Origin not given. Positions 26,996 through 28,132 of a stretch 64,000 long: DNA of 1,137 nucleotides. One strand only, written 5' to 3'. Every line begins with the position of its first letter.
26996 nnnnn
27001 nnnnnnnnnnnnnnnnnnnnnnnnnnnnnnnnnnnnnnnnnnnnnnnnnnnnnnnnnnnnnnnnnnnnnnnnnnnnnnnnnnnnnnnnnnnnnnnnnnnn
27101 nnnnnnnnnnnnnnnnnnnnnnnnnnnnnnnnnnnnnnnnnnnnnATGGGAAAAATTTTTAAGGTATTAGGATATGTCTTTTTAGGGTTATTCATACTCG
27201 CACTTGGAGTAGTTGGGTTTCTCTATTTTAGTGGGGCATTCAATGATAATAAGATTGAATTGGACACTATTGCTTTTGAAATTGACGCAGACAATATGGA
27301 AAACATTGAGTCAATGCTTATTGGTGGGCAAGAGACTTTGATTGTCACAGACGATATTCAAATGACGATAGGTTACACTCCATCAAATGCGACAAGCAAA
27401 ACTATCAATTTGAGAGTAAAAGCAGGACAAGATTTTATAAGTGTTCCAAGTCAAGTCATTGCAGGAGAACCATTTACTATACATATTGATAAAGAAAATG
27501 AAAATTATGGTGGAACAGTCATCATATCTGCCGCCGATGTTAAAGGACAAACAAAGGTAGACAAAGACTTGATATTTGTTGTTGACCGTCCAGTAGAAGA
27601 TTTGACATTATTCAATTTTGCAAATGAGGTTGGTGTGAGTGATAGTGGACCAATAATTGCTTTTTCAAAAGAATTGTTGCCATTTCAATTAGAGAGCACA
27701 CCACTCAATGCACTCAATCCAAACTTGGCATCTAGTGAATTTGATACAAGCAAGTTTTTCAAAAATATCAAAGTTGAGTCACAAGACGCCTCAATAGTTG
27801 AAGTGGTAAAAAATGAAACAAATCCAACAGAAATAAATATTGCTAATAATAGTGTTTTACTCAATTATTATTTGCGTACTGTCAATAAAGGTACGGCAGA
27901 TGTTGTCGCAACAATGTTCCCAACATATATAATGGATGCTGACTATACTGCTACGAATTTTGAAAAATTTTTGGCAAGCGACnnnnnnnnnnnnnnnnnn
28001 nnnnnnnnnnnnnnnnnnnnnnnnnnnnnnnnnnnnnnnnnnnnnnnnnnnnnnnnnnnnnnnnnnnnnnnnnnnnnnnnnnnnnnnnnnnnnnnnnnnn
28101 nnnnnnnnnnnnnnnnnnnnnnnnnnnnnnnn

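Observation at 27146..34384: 2412-aa N-terminally anchored protein made of many Ig-like units, with no recognisable anchor, enzyme or known adhesin tip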

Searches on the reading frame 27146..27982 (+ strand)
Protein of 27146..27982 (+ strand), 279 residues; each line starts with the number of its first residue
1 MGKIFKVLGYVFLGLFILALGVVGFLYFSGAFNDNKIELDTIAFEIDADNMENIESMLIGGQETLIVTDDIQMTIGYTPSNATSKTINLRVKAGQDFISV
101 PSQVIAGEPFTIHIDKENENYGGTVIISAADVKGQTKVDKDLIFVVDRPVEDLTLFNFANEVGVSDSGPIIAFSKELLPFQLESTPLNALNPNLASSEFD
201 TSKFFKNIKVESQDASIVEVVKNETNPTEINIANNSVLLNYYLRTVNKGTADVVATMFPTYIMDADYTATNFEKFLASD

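Call 55: find_homologous_proteins(query=A5, max_evalue=0.001)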
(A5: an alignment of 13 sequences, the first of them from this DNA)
Query A5 (13 sequences) (279 aa, profile of the alignment): 1 proteins with E <= 0.001 among 7969 candidates.
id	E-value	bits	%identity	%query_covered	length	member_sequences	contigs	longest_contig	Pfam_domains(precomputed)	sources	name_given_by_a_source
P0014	1.0e-47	181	22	40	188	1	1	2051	-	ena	-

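Call 56: search_solved_structures(query=A5, max_evalue=10, show_alignments=2)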
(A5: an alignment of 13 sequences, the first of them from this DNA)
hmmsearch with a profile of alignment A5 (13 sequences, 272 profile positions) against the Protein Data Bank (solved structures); distinct sequences matched with E-value up to 10: 1.
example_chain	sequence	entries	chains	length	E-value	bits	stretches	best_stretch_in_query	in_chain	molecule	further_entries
2l0d_A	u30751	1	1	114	0.024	17.4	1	127-199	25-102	Cell surface protein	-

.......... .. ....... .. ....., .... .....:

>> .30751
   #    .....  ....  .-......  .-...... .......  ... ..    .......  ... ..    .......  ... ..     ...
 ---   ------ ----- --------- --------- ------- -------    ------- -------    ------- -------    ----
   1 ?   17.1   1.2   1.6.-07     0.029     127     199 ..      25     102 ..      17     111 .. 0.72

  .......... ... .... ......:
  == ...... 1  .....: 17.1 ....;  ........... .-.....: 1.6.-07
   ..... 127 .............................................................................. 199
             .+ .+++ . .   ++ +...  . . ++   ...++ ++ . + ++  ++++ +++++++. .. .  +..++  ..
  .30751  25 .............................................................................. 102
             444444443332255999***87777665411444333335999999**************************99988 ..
